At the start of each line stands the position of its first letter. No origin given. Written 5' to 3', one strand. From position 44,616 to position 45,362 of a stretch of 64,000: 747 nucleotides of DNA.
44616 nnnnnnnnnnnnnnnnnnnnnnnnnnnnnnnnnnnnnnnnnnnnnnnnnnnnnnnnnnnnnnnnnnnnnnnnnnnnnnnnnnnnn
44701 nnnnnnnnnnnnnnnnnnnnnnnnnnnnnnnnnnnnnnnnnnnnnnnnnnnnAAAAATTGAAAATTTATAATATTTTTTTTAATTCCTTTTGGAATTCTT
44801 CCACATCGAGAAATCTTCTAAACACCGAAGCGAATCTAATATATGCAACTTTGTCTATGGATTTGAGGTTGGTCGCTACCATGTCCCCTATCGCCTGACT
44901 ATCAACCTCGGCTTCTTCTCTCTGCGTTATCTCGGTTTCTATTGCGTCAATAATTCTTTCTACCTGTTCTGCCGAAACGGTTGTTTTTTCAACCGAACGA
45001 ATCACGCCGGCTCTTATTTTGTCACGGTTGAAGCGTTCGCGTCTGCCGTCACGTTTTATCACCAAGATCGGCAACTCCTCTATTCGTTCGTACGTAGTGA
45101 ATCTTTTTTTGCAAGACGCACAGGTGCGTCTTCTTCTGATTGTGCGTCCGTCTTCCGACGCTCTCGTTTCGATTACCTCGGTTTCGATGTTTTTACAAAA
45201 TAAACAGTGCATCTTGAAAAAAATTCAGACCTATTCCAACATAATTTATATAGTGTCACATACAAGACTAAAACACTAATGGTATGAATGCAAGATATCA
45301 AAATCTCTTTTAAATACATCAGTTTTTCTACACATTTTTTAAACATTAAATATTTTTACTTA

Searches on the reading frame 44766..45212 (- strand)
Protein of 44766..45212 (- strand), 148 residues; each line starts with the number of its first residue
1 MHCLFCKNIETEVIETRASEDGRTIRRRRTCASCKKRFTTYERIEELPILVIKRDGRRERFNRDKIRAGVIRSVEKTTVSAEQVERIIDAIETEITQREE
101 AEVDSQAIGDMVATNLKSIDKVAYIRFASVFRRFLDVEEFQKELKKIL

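Call 5: search_protein_families(library=pfam, proteins=[window:44766-45212:-], max_evalue=0.01)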
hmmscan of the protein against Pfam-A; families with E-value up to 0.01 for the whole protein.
window:44766-45212:- (148 aa): 2 families
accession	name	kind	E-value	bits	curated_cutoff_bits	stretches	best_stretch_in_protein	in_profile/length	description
PF03477.21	ATP-cone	-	5.3e-20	72.2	25.8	1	50-134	2-85/88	ATP cone domain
PF22811.2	Zn_ribbon_NrdR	-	2.2e-18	66.4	27.2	1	1-42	1-42/42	Transcriptional repressor NrdR-like, N-terminal domain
